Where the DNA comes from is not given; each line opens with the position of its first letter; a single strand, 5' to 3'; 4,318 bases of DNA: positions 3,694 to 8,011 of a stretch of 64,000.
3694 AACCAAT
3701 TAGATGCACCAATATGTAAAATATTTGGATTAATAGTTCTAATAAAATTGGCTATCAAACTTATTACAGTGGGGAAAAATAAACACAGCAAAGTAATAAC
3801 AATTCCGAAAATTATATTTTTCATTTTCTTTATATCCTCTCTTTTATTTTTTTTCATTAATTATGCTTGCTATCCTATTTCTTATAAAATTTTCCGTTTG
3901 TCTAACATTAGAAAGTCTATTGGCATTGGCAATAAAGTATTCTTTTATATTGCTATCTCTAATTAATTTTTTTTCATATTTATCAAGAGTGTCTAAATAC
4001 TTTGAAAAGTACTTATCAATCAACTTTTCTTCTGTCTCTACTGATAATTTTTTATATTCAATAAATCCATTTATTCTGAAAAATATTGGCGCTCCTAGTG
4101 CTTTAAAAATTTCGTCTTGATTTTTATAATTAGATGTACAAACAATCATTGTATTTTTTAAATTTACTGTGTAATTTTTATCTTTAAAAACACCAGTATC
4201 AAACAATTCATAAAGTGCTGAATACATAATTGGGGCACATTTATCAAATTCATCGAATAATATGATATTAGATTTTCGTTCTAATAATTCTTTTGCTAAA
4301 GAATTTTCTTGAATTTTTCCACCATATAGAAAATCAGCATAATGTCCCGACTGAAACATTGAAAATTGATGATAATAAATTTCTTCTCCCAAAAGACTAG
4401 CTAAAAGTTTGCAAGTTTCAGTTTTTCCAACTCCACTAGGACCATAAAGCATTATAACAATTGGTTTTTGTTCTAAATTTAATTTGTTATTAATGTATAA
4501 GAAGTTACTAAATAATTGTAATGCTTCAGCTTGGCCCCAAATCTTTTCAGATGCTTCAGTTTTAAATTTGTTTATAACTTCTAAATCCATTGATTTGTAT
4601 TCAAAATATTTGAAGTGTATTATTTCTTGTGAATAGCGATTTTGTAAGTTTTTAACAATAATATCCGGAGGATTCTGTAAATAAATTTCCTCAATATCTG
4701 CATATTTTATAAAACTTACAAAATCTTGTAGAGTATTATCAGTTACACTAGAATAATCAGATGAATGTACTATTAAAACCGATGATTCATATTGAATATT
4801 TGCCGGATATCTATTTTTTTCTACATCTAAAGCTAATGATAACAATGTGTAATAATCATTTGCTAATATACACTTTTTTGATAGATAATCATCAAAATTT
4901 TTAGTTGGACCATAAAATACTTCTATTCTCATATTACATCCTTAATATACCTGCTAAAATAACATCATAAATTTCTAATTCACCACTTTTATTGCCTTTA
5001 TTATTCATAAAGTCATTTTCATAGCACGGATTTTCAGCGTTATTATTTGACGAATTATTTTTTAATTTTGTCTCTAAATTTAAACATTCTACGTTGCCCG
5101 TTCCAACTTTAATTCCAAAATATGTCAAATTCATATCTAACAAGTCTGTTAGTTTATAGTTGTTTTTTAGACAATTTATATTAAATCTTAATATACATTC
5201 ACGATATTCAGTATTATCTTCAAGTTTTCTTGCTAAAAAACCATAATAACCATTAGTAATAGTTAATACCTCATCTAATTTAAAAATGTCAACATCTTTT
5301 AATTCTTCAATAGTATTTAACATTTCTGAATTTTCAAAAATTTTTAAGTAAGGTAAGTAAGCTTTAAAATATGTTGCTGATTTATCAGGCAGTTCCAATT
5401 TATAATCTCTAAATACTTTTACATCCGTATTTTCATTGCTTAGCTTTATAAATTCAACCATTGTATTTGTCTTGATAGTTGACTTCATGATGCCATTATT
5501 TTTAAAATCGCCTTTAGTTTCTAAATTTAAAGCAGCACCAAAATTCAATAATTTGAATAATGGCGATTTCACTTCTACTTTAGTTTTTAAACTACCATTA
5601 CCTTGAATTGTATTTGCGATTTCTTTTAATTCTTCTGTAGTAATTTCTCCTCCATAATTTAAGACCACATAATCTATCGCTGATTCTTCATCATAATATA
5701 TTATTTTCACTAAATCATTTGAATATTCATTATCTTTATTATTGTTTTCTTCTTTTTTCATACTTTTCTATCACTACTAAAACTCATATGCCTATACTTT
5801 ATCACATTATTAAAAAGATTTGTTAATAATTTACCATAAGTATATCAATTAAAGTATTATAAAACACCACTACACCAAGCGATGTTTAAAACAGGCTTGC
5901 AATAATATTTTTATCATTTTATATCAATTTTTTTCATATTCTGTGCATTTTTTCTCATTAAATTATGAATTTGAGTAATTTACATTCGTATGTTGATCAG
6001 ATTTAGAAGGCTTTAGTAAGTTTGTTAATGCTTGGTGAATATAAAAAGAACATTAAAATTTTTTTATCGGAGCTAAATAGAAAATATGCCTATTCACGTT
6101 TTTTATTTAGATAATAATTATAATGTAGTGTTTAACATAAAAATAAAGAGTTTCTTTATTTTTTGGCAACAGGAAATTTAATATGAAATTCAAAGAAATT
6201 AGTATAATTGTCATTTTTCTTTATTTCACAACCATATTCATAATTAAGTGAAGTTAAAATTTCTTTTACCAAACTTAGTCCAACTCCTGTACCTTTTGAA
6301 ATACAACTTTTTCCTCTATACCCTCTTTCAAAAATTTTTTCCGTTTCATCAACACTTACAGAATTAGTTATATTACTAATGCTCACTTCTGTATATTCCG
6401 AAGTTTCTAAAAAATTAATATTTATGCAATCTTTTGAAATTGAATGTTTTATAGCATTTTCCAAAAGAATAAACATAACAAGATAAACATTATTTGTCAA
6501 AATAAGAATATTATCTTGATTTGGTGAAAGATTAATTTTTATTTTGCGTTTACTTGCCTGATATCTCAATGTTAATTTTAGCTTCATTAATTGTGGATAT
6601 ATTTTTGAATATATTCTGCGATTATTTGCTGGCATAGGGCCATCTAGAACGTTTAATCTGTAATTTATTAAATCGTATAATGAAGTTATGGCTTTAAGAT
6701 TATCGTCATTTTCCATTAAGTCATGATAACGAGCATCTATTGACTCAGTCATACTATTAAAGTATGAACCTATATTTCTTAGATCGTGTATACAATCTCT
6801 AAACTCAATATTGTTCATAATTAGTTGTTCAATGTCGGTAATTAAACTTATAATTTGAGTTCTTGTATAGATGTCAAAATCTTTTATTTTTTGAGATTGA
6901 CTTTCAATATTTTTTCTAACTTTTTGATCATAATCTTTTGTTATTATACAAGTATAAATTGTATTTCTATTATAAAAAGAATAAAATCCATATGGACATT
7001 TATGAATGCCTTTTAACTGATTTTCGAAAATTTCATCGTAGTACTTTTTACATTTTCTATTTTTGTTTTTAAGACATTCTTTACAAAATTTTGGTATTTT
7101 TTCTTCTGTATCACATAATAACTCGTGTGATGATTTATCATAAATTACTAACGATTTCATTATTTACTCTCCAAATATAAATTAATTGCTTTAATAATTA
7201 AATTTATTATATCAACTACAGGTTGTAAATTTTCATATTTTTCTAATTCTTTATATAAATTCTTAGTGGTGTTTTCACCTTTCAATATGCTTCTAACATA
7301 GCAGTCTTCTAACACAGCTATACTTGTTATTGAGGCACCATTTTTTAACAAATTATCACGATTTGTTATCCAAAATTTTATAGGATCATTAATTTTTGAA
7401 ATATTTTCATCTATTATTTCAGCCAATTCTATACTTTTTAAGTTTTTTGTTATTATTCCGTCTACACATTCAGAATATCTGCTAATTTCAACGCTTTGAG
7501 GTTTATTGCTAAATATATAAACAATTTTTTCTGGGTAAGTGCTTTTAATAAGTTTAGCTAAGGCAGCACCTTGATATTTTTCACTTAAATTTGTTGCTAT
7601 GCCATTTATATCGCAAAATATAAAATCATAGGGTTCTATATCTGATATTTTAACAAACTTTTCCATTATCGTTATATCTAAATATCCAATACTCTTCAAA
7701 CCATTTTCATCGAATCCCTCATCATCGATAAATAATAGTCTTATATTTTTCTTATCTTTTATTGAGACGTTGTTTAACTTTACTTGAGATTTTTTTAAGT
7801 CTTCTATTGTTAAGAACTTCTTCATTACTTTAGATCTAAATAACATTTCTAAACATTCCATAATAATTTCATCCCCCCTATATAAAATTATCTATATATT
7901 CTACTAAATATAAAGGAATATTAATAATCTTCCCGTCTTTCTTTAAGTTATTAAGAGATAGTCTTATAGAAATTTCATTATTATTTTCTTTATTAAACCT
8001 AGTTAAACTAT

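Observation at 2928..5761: Compact three-gene cassette (unknown 275-aa protein, ClpB-D2-like AAA+ ATPase, 2-TM coiled-coil protein): candidate novel defence or abortive-infection module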

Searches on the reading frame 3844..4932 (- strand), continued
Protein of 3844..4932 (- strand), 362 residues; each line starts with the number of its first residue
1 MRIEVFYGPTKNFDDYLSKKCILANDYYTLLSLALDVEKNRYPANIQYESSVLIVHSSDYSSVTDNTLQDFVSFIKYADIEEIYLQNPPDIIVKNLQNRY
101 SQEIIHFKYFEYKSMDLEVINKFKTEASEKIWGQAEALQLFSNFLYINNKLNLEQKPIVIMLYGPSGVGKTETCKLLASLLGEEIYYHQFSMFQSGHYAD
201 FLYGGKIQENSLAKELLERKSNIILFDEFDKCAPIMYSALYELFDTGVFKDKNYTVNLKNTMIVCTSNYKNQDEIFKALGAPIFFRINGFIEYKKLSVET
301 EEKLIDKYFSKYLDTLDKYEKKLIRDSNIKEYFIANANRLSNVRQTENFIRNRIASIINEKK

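Call 77: search_solved_structures(query=A3, max_evalue=1e-15, show_alignments=2)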
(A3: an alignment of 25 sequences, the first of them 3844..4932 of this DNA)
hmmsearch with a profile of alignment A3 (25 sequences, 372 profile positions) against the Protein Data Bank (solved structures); distinct sequences matched with E-value up to 1e-15: 46.
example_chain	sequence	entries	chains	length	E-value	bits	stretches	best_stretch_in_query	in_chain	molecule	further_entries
6em9_A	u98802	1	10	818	5.6e-28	101.2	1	121-280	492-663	ATP-dependent Clp protease ATP-binding subunit ClpC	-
6em8_A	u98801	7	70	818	6.8e-28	100.9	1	121-280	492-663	ATP-dependent Clp protease ATP-binding subunit ClpC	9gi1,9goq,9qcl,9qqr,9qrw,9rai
6lsy_A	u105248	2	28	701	5.7e-26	94.6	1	122-367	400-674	ATP-dependent Clp protease, ATP-binding subunit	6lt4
9if4_A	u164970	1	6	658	1.8e-25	92.9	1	116-283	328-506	ATP-dependent Clp protease ATP-binding subunit ClpC1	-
3pxi_A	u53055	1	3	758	2.4e-25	92.6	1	121-370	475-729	Negative regulator of genetic competence ClpC/MecB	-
8a8u_A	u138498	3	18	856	5.5e-25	91.4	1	116-283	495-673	ATP-dependent Clp protease ATP-binding subunit ClpC1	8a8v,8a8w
29hb_b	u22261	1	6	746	1.4e-24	90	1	81-368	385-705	ATP-dependent Clp protease, ATP-binding subunit ClpE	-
6oax_C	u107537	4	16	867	2.4e-24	89.3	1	125-293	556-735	Hyperactive disaggregase ClpB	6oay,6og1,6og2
6og3_E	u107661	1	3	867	2.6e-24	89.1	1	125-293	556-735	Hyperactive disaggregase ClpB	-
8ycx_A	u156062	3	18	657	2.9e-24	89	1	116-283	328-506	ATP-dependent Clp protease ATP-binding subunit ClpC1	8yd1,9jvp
4d2q_A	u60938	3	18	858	3.9e-24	88.5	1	125-293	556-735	CLPB | CHAPERONE PROTEIN CLPB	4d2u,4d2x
6uqe_A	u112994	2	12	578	6e-24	88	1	112-369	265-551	ATP-dependent Clp protease ATP-binding subunit ClpA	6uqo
1ksf_X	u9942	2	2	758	1.9e-23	86.3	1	111-369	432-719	ATP-DEPENDENT CLP PROTEASE ATP-BINDING SUBUNIT CLPA | ClpA protein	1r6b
6w1z_A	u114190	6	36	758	1.9e-23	86.3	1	111-369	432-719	ATP-dependent Clp protease ATP-binding subunit ClpA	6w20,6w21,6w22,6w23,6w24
7uiv_A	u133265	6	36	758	2e-23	86.3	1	111-369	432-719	ATP-dependent Clp protease ATP-binding subunit ClpA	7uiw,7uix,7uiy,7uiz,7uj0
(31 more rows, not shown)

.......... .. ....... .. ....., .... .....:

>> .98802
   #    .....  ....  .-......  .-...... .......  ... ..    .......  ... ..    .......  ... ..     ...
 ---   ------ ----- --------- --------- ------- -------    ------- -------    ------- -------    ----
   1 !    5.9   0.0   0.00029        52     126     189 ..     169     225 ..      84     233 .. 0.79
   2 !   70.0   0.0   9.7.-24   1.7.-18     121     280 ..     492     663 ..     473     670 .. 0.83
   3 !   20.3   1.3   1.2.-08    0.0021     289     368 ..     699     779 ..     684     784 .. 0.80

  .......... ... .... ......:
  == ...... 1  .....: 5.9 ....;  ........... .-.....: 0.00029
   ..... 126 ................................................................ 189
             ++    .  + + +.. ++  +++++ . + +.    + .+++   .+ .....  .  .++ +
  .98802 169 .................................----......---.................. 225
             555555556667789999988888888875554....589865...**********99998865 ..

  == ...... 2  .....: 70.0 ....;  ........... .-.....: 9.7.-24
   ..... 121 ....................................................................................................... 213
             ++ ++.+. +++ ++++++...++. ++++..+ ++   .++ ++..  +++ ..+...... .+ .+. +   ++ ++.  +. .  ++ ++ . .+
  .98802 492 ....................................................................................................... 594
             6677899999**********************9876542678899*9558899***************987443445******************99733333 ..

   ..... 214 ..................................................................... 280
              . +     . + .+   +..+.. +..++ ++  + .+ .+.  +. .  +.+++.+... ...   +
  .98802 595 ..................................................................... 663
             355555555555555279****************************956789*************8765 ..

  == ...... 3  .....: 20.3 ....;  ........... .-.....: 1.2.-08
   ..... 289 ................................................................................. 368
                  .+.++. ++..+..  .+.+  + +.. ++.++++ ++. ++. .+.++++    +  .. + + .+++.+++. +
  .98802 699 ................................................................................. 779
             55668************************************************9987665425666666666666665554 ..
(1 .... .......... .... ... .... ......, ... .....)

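Call 89: search_protein_families(library=padloc, proteins=[L005:1570-2475:+], max_evalue=0.001)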
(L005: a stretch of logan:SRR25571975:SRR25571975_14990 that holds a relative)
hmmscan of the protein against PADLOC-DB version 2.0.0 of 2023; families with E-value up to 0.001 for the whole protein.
L005:1570-2475:+ (302 aa): 0 families

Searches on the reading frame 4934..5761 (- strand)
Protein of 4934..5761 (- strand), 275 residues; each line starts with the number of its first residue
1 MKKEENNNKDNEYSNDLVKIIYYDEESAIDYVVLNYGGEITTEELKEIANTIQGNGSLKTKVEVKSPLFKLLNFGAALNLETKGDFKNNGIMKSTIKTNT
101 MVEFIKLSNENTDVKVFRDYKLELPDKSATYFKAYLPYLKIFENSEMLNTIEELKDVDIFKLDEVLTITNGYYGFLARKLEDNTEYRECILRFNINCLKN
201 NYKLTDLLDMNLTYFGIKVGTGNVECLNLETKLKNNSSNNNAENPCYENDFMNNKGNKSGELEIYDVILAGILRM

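Call 3: search_protein_families(library=padloc, proteins=[window:4934-5761:-], max_evalue=0.01)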
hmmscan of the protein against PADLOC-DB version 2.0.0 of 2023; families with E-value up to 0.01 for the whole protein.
window:4934-5761:- (275 aa): 1 family
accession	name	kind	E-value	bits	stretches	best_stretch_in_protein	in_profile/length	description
PDLC03837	DolA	-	5.7e-60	201.5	1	15-272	3-257/258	-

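Call 4: search_protein_families(library=pfam, proteins=[window:4934-5761:-], max_evalue=0.01)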
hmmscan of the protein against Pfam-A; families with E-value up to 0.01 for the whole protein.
window:4934-5761:- (275 aa): 1 family
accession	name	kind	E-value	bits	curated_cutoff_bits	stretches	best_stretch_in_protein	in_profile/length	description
PF19952.5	DUF6414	-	3.5e-15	56.9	25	1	17-272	1-282/283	Domain of unknown function (DUF6414)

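Call 19: search_protein_families(library=phrogs, proteins=[window:4934-5761:-], max_evalue=0.01)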
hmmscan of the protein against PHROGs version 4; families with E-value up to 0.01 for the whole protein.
window:4934-5761:- (275 aa): 0 families

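Call 20: search_protein_families(library=ncbifam, proteins=[window:4934-5761:-], max_evalue=0.01)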
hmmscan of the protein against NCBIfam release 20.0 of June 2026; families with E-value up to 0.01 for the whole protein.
window:4934-5761:- (275 aa): 0 families

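Call 60: search_solved_structures(query=window:4934-5761:-, max_evalue=1)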
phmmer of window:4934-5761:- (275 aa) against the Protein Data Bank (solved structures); distinct sequences matched with E-value up to 1: 8.
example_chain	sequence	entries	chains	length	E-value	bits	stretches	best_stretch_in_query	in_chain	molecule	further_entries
5mrc_M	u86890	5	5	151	0.046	16.5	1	6-72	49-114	bL19m | Large ribosomal subunit protein bL19m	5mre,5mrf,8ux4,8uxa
3j6b_M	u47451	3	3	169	0.059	16.1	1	6-72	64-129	54S ribosomal protein IMG1, mitochondrial | Large ribosomal subunit protein bL19m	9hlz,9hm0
6bkf_A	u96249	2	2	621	0.46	13.2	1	37-146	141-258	DNA ligase 4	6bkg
3w1b_A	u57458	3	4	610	0.46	13.2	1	37-146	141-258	DNA ligase 4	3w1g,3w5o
9rx5_D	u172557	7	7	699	0.7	12.6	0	166-242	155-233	UV radiation resistance associated protein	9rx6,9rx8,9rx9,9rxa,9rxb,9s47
7bl1_AAA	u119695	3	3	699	0.7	12.6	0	166-242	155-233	UV radiation resistance-associated gene protein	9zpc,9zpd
7lsy_X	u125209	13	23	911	0.86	12.3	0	37-146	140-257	DNA ligase 4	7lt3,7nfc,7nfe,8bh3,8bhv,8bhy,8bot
9cq3_F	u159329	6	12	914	0.87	12.3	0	37-146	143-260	DNA ligase 4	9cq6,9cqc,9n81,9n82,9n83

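Call 73: search_solved_structures(query=A5, max_evalue=1)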
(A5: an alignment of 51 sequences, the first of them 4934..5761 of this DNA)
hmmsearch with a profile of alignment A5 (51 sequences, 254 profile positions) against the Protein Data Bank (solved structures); distinct sequences matched with E-value up to 1: 1.
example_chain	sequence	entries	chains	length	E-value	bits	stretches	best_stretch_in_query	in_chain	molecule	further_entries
8hrf_A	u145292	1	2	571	0.66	12.6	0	141-178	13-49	Chitinase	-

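Call 87: predict_structure(protein=window:4934-5761:-)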
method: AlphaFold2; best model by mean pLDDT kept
length: 275 residues; sequences in the alignment: 1
mean_pLDDT: 31.6   pTM: 0.26
mean pLDDT of the five models: 31.6, 31.5, 29.9, 25.4, 25.3
residues with pLDDT >= 90: 0; 70-90: 0; 50-70: 11; < 50: 264
segments of 3 or more residues with pLDDT < 50: 1-186, 201-275
pLDDT, mean of each block of 10 residues (from residue 1): 30 27 29 32 41 29 22 19 20 21 25 23 22 24 28 30 36 34 48 52 46 42 45 39 36 28 27 24
secondary structure, 60 per line:
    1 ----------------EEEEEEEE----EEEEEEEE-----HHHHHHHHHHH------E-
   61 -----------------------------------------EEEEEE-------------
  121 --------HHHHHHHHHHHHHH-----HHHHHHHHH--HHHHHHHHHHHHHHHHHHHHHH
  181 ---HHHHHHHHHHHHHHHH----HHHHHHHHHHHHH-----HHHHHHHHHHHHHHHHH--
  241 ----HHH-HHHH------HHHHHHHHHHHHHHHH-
elements in order: E17-24 E29-36 H42-52 E102-107 H129-142 H148-156 H159-180 H184-199 H204-216 H222-238 H249-252 H259-274

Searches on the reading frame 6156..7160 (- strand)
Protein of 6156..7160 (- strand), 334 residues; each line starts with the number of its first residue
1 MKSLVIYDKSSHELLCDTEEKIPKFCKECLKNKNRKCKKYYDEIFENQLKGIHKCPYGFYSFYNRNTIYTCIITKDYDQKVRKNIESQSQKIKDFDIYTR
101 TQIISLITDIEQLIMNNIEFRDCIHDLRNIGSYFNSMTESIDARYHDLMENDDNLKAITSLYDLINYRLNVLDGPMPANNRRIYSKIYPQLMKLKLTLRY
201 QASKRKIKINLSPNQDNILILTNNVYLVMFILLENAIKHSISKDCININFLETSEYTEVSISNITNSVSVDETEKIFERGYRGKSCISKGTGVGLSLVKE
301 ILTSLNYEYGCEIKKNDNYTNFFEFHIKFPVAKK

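Call 3: search_protein_families(library=padloc, proteins=[window:6156-7160:-], max_evalue=0.01)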
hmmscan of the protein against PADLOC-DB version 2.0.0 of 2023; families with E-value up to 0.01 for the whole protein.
window:6156-7160:- (334 aa): 3 families
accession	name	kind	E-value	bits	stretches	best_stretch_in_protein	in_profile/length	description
PDLC04647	PDC-M43B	-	1e-13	49.1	1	203-306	206-311/347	-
PDLC04650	PDC-M43B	-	1.4e-09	35.7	1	205-317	207-324/344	-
PDLC04648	PDC-M43B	-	9.4e-09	32.7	1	196-302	202-313/361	-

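Call 4: search_protein_families(library=pfam, proteins=[window:6156-7160:-], max_evalue=0.01)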
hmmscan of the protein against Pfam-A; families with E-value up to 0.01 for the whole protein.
window:6156-7160:- (334 aa): 2 families
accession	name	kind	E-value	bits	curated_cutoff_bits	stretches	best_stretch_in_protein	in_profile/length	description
PF02518.31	HATPase_c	-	3.6e-09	37.5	26.4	1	225-311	6-93/111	Histidine kinase-, DNA gyrase B-, and HSP90-like ATPase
PF25003.1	DUF7781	-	0.00014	21.8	25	1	192-271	43-122/173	Domain of unknown function (DUF7781)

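Call 29: find_encoding_contigs(protein=window:6156-7160:-, flank=7000, max_places=8)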
Protein window:6156-7160:- (334 aa): no gene with exactly this product is on record in the collection.

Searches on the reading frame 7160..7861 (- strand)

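Call 3: search_protein_families(library=padloc, proteins=[window:7160-7861:-], max_evalue=0.01)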
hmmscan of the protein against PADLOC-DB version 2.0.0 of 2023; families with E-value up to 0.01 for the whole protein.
window:7160-7861:- (233 aa): 3 families
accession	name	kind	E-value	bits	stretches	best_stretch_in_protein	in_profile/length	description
PDLC04646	PDC-M43A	-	1.1e-15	56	1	24-154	64-198/203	-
PDLC04644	PDC-M43A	-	1e-06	26.5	1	34-151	39-160/170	-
PDLC04645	PDC-M43A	-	1.6e-06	25.8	1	37-140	127-234/250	-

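Call 4: search_protein_families(library=pfam, proteins=[window:7160-7861:-], max_evalue=0.01)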
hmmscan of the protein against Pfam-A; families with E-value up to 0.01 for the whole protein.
window:7160-7861:- (233 aa): 0 families
